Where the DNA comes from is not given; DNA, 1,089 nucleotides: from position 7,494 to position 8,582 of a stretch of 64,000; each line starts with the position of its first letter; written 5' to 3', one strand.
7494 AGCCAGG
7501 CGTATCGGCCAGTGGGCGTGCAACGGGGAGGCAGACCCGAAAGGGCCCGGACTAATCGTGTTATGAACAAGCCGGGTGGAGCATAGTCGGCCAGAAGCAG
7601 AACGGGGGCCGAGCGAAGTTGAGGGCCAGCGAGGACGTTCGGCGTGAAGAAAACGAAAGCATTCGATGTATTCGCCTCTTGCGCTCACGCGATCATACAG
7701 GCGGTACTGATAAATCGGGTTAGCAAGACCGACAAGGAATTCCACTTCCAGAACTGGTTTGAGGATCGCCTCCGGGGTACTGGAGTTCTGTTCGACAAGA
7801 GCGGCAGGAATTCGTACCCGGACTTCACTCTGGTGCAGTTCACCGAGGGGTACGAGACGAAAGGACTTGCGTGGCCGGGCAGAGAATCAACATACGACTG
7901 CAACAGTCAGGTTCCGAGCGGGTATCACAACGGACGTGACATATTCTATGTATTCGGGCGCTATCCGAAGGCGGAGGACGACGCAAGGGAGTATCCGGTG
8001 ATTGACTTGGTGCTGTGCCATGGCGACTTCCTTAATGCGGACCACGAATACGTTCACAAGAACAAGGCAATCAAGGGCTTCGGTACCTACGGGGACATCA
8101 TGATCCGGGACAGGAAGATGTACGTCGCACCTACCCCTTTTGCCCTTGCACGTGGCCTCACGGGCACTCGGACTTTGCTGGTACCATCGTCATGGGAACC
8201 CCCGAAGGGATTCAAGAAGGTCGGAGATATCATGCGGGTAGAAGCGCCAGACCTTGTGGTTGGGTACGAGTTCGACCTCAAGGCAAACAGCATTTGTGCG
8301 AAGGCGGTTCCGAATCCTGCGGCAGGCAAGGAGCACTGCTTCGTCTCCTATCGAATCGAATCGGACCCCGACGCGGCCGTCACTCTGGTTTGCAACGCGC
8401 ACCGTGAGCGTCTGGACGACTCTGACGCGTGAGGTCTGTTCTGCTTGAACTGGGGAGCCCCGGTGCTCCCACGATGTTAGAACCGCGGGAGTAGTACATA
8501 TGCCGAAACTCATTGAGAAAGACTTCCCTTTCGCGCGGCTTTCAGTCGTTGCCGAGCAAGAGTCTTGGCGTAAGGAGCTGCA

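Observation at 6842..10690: Lower-GC ~3.9-kb island: small basic ORF, unexplained 380-bp spacer, PD-(D/E)xK nuclease and DUF1156/COG1743 Zn-ribbon DNA methyltransferase (candidate R-M/defence module)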

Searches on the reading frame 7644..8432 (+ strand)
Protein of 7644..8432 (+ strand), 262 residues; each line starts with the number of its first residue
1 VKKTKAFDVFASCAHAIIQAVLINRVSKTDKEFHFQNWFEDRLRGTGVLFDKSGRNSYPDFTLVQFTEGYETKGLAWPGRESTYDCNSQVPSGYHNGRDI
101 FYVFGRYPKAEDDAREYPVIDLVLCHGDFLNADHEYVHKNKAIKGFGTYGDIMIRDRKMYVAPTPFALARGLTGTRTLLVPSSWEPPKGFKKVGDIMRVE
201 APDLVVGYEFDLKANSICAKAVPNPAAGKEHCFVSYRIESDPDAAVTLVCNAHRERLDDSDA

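Call 3: search_protein_families(library=pfam, proteins=[window:7644-8432:+], max_evalue=0.1)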
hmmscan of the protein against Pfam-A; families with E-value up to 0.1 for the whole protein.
window:7644-8432:+ (262 aa): 0 families

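Call 4: search_protein_families(library=padloc, proteins=[window:7644-8432:+], max_evalue=0.1)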
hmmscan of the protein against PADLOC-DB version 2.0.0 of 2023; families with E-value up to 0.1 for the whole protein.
window:7644-8432:+ (262 aa): 0 families

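Call 5: search_protein_families(library=ncbifam, proteins=[window:7644-8432:+], max_evalue=0.1)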
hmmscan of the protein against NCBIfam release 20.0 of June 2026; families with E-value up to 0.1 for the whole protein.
window:7644-8432:+ (262 aa): 0 families

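Call 9: find_homologous_proteins(query=window:7644-8432:+, max_evalue=0.001)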
Query window:7644-8432:+ (262 aa): 4309 proteins with E <= 0.001 among 4875 candidates; the best 120 are listed.
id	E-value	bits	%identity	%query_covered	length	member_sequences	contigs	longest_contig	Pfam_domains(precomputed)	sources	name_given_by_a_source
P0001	2.1e-180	616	100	100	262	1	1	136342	-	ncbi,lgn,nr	ncbi:MAG: hypothetical protein Q8Q12_20540 [bacterium]|nr:hypothetical protein [bacterium]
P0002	1.1e-148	512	82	100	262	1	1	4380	-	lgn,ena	-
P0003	1.4e-148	511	80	100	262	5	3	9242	-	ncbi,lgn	-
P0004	9.4e-148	509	82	100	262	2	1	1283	-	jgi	jgi:hypothetical protein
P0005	2.0e-146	504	80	100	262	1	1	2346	-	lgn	-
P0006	6.0e-146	503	82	100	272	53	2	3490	-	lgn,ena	-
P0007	2.2e-145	501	80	97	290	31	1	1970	-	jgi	-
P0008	1.3e-144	498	82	95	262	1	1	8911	-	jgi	jgi:hypothetical protein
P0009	2.6e-143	494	79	100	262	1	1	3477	-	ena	-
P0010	1.7e-142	492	79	97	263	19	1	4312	-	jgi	-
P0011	5.1e-142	490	79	100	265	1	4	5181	-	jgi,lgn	jgi:hypothetical protein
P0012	9.4e-142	489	79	100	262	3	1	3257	-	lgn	-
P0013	3.4e-141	487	77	100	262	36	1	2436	-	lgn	-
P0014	4.7e-141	487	78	97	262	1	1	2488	-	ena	-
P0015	7.0e-141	486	81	95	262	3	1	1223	-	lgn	-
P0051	5.1e-129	447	73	97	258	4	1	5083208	-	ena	-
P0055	1.2e-128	446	73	95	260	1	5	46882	-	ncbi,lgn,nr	ncbi:MAG: hypothetical protein JJU29_07260 [Verrucomicrobia bacterium]|nr:hypothetical protein [Verr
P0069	2.5e-124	432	71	96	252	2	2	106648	-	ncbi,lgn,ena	-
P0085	8.1e-122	424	69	95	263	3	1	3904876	-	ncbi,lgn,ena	-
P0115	7.6e-115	401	67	95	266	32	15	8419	-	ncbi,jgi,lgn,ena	ncbi:MAG: hypothetical protein WAW22_06815 [Smithellaceae bacterium]|jgi:hypothetical protein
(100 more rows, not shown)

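Call 11: find_encoding_contigs(protein=P0051, flank=6000, max_places=2)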
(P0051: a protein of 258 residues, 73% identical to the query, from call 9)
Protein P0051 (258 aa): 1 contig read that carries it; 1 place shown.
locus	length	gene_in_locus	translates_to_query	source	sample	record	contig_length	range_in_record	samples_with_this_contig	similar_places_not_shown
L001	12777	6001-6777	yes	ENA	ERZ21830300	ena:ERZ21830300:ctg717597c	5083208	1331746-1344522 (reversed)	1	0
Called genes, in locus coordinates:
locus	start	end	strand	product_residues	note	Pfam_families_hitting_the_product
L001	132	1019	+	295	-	PF00528:BPD_transp_1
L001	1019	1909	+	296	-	PF00528:BPD_transp_1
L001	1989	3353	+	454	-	PF01120:Alpha_L_fucos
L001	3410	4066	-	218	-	PF14681:UPRTase, PF00156:Pribosyltran (weak)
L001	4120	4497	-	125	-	PF01258:zf-dskA_traR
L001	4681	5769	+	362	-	PF05496:RuvB_N, PF00004:AAA, PF07728:AAA_5, PF17864:AAA_lid_4, PF05491:WHD_RuvB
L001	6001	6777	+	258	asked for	-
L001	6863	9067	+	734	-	PF01555:N6_N4_Mtase (faint)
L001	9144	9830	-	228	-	-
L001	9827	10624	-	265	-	PF01048:PNP_UDP_1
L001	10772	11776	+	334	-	PF01408:GFO_IDH_MocA, PF22725:GFO_IDH_MocA_C3, PF02894:GFO_IDH_MocA_C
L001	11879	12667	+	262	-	PF00480:ROK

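Call 12: find_encoding_contigs(protein=P0085, flank=6000, max_places=2)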
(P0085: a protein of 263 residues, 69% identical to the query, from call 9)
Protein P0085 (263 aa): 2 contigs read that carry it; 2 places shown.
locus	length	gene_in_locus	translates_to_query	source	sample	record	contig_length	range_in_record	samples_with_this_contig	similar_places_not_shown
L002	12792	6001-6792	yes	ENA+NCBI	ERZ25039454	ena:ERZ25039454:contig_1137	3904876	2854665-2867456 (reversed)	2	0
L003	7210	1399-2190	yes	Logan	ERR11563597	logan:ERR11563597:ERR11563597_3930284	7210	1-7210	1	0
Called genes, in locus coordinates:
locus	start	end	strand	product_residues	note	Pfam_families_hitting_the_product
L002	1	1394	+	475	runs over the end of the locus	-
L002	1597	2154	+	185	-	PF05717:TnpB_IS66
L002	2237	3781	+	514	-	PF13007:LZ_Tnp_IS66, PF13005:zf-IS66, PF03050:DDE_Tnp_IS66, PF13817:DDE_Tnp_IS66_C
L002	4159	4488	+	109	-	-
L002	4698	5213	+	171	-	-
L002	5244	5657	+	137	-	-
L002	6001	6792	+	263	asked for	-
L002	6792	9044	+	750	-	PF01555:N6_N4_Mtase (weak)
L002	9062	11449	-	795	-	-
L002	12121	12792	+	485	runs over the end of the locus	PF27155:Y4rL_C, PF22483:Mu-transpos_C_2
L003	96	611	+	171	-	-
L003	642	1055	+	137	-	-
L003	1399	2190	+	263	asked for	-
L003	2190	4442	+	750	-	PF01555:N6_N4_Mtase (weak)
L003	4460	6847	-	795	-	-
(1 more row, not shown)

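Call 14: search_solved_structures(query=window:7644-8432:+, max_evalue=10)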
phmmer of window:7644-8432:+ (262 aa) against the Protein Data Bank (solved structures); distinct sequences matched with E-value up to 10: 1.
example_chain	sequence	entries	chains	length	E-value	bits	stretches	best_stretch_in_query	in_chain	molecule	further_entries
9q6b_D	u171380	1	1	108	1.5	11.3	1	32-96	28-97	RP.073 Light Chain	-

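Call 19: search_dna_similar(query=window:7644-8432:+, collection=plasmids, mode=protein, max_rows=20)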
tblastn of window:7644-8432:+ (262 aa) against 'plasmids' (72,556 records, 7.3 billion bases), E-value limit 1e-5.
Records with a match: 4; places in all: 4; records where one place covers at least 80% of the query: 4.
Best place of each record, by identity: 60-80% 2; <60% 2.
By first word of the organism name: Acidiphilium 1; Tabrizicola 1; Tomitella 1; Rhodococcus 1.
By predicted mobility (MOB-suite, as given by PLSDB): mobilizable 3; conjugative 1.
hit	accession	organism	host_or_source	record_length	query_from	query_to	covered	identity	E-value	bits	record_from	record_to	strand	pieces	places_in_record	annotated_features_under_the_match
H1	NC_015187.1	Acidiphilium multivorum AIU301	-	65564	2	249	95%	60.4%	4e-96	315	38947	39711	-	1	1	hypothetical protein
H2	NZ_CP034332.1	Tabrizicola piscis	Tanakia koreensis,mono bacterial isolate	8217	1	248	95%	60.0%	5e-97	318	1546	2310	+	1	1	hypothetical protein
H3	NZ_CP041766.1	Tomitella fengzijianii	bat,pure culture,feces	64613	8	237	88%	57.6%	1e-80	271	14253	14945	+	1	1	hypothetical protein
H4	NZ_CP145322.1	Rhodococcus ruber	-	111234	8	237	88%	54.1%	4e-75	255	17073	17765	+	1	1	DUF956 family protein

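Call 20: search_dna_similar(query=window:7644-8432:+, collection=phages, mode=protein, max_rows=20)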
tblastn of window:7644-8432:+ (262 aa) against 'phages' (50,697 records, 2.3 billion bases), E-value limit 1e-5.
No match.

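Call 21: get_annotated_region(hit=H2, flank=5000)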
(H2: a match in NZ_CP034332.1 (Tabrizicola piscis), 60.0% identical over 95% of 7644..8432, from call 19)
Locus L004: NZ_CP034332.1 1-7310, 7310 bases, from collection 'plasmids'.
description: Tabrizicola piscis strain K13M18 plasmid unnamed4, complete sequence
organism: Tabrizicola piscis (NCBI taxid 2494374)
taxonomy: Bacteria; Pseudomonadota; Alphaproteobacteria; Rhodobacterales; Paracoccaceae; Tabrizicola; Tabrizicola piscis
host: -; source: Tanakia koreensis,mono bacterial isolate; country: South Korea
typing (MOB-suite, as given by PLSDB): mobilizable; relaxase MOBQ
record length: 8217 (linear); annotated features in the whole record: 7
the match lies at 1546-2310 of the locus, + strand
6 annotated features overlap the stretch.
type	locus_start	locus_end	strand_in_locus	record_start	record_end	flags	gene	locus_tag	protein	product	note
CDS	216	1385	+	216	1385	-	mobQ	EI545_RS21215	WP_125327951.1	MobQ family relaxase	-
CDS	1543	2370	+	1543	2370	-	-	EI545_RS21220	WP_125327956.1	hypothetical protein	-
CDS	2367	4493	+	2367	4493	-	-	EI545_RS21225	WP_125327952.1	DNA methyltransferase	GO:0006306 - DNA methylation [Evidence IEA]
CDS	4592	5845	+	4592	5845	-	-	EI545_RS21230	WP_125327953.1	DUF262 domain-containing protein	-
CDS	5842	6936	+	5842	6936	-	-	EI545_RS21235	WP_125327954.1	MAE_28990/MAE_18760 family HEPN-like nuclease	-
CDS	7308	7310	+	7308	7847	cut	-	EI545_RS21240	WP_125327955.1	recombinase family protein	GO:0006310 - DNA recombination [Evidence IEA]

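Call 22: get_annotated_region(hit=H1, flank=6000)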
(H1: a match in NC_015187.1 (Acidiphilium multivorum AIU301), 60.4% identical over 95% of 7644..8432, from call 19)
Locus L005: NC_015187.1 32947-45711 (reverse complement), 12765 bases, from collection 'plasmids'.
description: Acidiphilium multivorum AIU301 plasmid pACMV2, complete sequence
organism: Acidiphilium multivorum AIU301 (NCBI taxid 926570)
taxonomy: Bacteria; Pseudomonadota; Alphaproteobacteria; Rhodospirillales; Acetobacteraceae; Acidiphilium; Acidiphilium multivorum; Acidiphilium multivorum AIU301
host: -; source: -; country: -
typing (MOB-suite, as given by PLSDB): conjugative; replicon rep_cluster_296; relaxase MOBF,MOBQ; mating-pair formation MPF_T
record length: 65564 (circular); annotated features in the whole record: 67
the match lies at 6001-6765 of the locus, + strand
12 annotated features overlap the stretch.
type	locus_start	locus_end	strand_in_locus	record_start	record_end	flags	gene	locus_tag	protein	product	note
CDS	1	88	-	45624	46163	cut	-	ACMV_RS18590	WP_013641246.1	hypothetical protein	-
CDS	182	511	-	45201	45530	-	-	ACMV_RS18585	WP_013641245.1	hypothetical protein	-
CDS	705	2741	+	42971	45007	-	mobQ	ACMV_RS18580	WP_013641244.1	MobQ family relaxase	-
CDS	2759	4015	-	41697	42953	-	-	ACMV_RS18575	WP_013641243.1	Y-family DNA polymerase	-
CDS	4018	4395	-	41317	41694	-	-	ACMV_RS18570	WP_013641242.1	S24 family peptidase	-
CDS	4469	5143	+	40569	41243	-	-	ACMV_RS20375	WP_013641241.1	SOS response-associated peptidase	GO:0018142 - protein-DNA covalent cross-linking [Evidence IEA]; GO:0009432 - SOS response [Evidence IEA]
CDS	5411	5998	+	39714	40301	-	-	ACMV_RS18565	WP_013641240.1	recombinase family protein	GO:0006310 - DNA recombination [Evidence IEA]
CDS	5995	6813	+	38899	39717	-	-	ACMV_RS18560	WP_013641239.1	hypothetical protein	-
CDS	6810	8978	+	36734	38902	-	-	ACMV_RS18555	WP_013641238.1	DNA methyltransferase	GO:0006306 - DNA methylation [Evidence IEA]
CDS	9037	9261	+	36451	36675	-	-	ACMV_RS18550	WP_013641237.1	hypothetical protein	-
CDS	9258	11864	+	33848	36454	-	-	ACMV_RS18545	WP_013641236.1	AAA family ATPase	-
CDS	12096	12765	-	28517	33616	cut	mobF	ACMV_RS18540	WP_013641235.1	MobF family relaxase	-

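Call 23: predict_structure(alignment_id=A1)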
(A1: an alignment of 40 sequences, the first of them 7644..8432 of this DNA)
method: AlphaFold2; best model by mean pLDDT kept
length: 262 residues; sequences in the alignment: 40
mean_pLDDT: 74.2   pTM: 0.78
mean pLDDT of the five models: 74.2, 72.1, 62.2, 59.2, 48.6
residues with pLDDT >= 90: 58; 70-90: 107; 50-70: 81; < 50: 16
segments of 3 or more residues with pLDDT < 50: 252-262
pLDDT, mean of each block of 10 residues (from residue 1): 83 90 66 81 85 60 68 65 54 78 79 62 88 58 53 57 80 92 93 92 76 75 85 95 89 37 30
secondary structure, 60 per line:
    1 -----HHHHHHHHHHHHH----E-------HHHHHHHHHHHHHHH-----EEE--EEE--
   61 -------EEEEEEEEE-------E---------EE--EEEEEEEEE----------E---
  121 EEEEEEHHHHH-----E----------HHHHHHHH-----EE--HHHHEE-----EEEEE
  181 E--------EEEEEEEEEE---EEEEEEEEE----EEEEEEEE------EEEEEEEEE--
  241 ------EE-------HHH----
elements in order: H6-18 H31-45 E51-53 E56-58 E68-76 E98-106 E121-126 H127-131 H148-155 H165-168 E176-181 E190-199 E203-211 E216-223 E230-238

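Call 25: search_protein_representatives(protein=window:7644-8432:+)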
Query: 262 residues. Proteins with E-value up to 0.001 (for the whole library): 476; up to 1e-10: 291; up to 1e-30: 88. The best 150 are listed.
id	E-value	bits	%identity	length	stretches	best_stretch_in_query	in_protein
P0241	7.7e-85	300.8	74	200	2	146-251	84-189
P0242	6.0e-83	294.6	55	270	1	8-248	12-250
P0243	4.3e-82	291.8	63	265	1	4-199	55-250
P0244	9.3e-77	274.3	63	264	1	9-197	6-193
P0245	1.7e-75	270.2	71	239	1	61-229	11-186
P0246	6.7e-73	261.7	61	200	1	63-248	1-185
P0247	1.8e-67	243.8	67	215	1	9-165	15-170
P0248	2.6e-67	243.3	66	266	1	41-204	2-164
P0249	3.1e-66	239.8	49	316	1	7-239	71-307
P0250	8.9e-65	235.0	74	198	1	25-164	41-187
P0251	2.9e-64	233.3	46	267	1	9-249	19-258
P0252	5.9e-62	225.8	66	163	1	100-250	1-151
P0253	1.2e-61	224.8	63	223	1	30-183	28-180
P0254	1.4e-61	224.5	60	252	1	81-248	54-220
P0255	2.6e-61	223.6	53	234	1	8-200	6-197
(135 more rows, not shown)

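Call 28: find_related_loci(query=A1, collection=genome_contigs, flank=5000)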
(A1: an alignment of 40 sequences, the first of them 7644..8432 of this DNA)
Query A1 (262 aa) in genome_contigs; peptide patterns used: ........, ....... (x = any residue, [..] = any of these).
599 stretches matched a pattern (row limit reached: there are more); 511 encode a relative of the query (tblastn E <= 1e-3); the best 80 are kept; 80 distinct loci.
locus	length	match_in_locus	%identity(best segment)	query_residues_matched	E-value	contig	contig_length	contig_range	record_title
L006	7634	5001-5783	79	1-261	1e-143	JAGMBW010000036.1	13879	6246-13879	MAG: Desulfobacterales bacterium isolate RS_16_34 ZL425.bin.34.fa_36, whole genome shotgun sequence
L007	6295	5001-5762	76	1-254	2e-137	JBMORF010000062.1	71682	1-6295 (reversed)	MAG: Thermodesulfobacteriota bacterium isolate Betzabe_MAG173 MAG173_62, whole genome shotgun sequence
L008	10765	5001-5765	73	1-255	3e-132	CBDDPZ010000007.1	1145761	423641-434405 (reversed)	MAG: Caldilineaceae bacterium isolate f93c2c69-6aeb-4345-88ba-e13d141334d7 genome assembly, contig: contig_7, whole geno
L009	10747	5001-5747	73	1-249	2e-132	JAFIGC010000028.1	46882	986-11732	MAG: Verrucomicrobia bacterium isolate BM_Day0_Bin.15 NODE_151_length_46882_cov_8.618617, whole genome shotgun sequence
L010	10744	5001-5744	72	1-248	3e-130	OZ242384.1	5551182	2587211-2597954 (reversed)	MAG: Caldilineaceae bacterium isolate ad17eb94-d660-40de-a9f0-e8b0122d13d2 genome assembly, chromosome: 1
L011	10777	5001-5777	72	1-259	6e-129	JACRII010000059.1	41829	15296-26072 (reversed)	MAG: Planctomycetota bacterium isolate NC_groundwater_1799_Pr3_B-0.1um_42_210 SR-2_scaffold_141_684393, whole genome sho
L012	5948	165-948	80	1-261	7e-129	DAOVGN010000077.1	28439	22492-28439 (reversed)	MAG TPA_asm: Deltaproteobacteria bacterium isolate CSMAG_1136 CSMAG_1136_k141_159312_length_28439_cov_12.5567, whole gen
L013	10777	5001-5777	71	1-259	7e-129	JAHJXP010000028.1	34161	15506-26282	MAG: Proteobacteria bacterium isolate UML_B.mb.18 UML_B.mb.18_k141_11184, whole genome shotgun sequence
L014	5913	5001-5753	70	1-251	1e-128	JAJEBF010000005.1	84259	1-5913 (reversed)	MAG: Caldilineaceae bacterium isolate jk18x8bins.28 k141_229605, whole genome shotgun sequence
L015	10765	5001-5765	70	1-256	4e-128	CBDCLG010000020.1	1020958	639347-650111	MAG: Caldilineaceae bacterium isolate 0ff925dc-6b74-4446-9203-77b5ed868497 genome assembly, contig: contig_20, whole gen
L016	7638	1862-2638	71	1-259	8e-127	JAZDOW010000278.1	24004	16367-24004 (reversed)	MAG: Pseudomonadota bacterium isolate MEGAHIT-group-0.800 k141_1838043, whole genome shotgun sequence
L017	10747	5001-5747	69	1-249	7e-126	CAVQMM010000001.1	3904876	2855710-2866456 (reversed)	MAG: uncultured Chlamydiae bacterium isolate MFD00082.bin.1.18 genome assembly, contig: contig_1137, whole genome shotgu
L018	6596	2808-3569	71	1-255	6e-126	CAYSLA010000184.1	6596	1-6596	MAG TPA_asm: uncultured bacterium isolate SRP098346_co1_397 genome assembly, contig: NODE_16572_length_6596_cov_5.624981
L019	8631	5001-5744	67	1-248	3e-119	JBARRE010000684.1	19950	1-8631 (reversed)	MAG: Sedimentisphaerales bacterium isolate MFD13433_ilm_asm_bin29 k127_253436, whole genome shotgun sequence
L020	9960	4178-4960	65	1-261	1e-118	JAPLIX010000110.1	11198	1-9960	MAG: Proteobacteria bacterium isolate LacPavin_0419_WC90_MAG_50_6 LacPavin_0419_WC90_scaffold_642525, whole genome shotg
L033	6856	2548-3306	61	1-253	2e-107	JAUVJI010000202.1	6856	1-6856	MAG: Bacteroidales bacterium isolate CSMAG_450 CSMAG_450_k127_1237233_length_6856_cov_22.3891, whole genome shotgun sequ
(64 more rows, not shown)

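Call 51: fold_search(model_id=the predicted structure, library=pdb)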
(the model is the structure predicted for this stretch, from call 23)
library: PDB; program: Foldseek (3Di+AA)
matches with E <= 10: 246; with E <= 0.001: 0
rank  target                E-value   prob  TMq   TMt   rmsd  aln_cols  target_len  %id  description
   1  6qm2                  1.3e-01  0.82  0.33  0.34   5.5       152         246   17  NlaIV restriction endonuclease (released 2019-05-01)
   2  1xhv_A                2.1e-01  0.14  0.23  0.23  13.4       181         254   10  HincII bound to cleaved cognate DNA GTCGAC and Mn2+ (released 2004-09-28)
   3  3e42_B                2.3e-01  0.13  0.22  0.24  11.5       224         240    9  Q138F HincII bound to GTCGAC and Ca2+ (cocrystallized) (released 2008-08-26)
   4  1sx8_A                3.2e-01  0.38  0.34  0.37   6.5       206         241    6  EcoRV bound to cognate DNA and Mn2+ (released 2004-04-06)
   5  2ezv_A                3.7e-01  0.15  0.29  0.29  18.3       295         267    5  Crystal structure of tetrameric restriction endonuclease SfiI bound to cognate DNA. (released 2006-01-24)
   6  2ezv_B                4.7e-01  0.47  0.30  0.29   7.0       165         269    8  Crystal structure of tetrameric restriction endonuclease SfiI bound to cognate DNA. (released 2006-01-24)
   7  3e41_B                5.6e-01  0.11  0.26  0.27   9.9       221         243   10  Q138F HincII bound to GTCGAC and 5 mM Ca2+ (released 2008-08-26)
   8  2gig_B                5.6e-01  0.09  0.24  0.26  14.0       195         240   12  Alteration of sequence specificity of the type II restriction endonuclease HINCII through an indirect readout mechanis (released 2006-07-18)
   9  2gih_A                5.9e-01  0.09  0.24  0.24  14.1       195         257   12  Q138F HincII bound to cognate DNA GTCGAC and Ca2+ (released 2006-07-18)
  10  3e44_A                5.9e-01  0.08  0.23  0.24  13.4       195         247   10  Q138F HincII bound to cleaved DNA (GTT | AAC) and Mn2+ (released 2008-08-26)
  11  3e40_A                6.3e-01  0.10  0.25  0.26  13.9       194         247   12  Q138F HincII bound to GTTAAC and cocrystallized with 5 mM Ca2+ (released 2008-08-26)
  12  5a53_C                6.7e-01  0.02  0.12  0.13  20.3       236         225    8  Crystal Structure of the Rpf2-Rrs1 complex (released 2015-10-21)
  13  2gig_A                7.1e-01  0.08  0.24  0.26  13.8       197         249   12  Alteration of sequence specificity of the type II restriction endonuclease HINCII through an indirect readout mechanis (released 2006-07-18)
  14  8a4c_C                8.0e-01  0.09  0.22  0.26   8.8       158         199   11  Structure of human Rep15:Rab3B complex. (released 2022-08-10)
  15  1njj_A                8.0e-01  0.02  0.12  0.10  21.7       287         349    8  Crystal structure determination of T. brucei ornithine decarboxylase bound to D-ornithine and to G418 (released 2003-08-26)
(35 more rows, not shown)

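Call 65: search_protein_families(library=phrogs, proteins=[window:7644-8432:+], max_evalue=0.01)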
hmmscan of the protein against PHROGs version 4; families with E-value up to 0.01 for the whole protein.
window:7644-8432:+ (262 aa): 0 families
